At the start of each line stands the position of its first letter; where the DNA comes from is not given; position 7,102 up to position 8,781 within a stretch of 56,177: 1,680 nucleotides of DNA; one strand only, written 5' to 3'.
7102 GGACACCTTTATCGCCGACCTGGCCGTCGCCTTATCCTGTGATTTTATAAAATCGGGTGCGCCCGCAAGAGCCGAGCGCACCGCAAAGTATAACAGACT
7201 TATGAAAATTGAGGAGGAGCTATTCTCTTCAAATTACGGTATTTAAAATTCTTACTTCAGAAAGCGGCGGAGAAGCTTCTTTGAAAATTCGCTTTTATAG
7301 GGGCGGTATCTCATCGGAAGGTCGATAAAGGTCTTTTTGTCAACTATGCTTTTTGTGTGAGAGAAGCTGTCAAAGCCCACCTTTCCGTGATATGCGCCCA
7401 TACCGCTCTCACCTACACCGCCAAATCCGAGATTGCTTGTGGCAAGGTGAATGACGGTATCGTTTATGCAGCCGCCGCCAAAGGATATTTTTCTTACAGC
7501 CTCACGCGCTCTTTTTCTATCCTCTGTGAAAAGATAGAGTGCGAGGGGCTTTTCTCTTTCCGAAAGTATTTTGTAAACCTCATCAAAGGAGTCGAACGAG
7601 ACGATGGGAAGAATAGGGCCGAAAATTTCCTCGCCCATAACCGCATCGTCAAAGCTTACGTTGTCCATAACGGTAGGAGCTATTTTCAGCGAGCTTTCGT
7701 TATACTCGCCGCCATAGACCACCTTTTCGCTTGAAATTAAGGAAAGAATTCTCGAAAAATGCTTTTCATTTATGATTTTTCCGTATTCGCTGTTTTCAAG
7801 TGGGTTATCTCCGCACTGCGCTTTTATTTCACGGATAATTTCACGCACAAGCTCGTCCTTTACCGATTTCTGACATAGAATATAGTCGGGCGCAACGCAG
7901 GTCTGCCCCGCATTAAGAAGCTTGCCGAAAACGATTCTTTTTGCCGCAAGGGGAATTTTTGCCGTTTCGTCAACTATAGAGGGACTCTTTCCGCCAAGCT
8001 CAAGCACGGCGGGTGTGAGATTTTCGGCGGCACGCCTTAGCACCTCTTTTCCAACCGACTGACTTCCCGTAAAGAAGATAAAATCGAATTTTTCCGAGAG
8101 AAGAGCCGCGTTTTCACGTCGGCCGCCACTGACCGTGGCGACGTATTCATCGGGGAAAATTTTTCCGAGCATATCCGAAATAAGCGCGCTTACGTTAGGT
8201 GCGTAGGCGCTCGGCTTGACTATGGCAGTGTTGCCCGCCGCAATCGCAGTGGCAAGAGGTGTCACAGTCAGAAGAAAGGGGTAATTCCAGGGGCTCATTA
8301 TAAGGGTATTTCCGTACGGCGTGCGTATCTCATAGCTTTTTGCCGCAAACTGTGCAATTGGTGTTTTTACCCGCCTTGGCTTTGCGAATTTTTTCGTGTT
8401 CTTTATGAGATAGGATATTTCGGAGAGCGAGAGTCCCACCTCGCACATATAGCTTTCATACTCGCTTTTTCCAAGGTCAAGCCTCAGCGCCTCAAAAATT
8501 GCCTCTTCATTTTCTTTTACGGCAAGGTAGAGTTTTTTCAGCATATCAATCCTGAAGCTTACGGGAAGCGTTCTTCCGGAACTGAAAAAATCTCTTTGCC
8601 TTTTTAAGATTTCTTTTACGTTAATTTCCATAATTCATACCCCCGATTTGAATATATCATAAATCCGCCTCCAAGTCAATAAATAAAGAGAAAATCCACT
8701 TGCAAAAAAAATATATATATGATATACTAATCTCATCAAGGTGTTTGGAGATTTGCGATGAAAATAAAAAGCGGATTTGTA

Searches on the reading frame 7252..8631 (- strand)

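Call 70: search_protein_families(library=pfam, proteins=[window:7252-8631:-], max_evalue=0.00001)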
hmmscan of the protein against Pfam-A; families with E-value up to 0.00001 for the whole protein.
window:7252-8631:- (459 aa): 1 family
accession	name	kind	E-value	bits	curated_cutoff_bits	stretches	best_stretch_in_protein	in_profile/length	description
PF00171.27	Aldedh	-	1.4e-88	297.9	23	1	5-429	31-461/461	Aldehyde dehydrogenase family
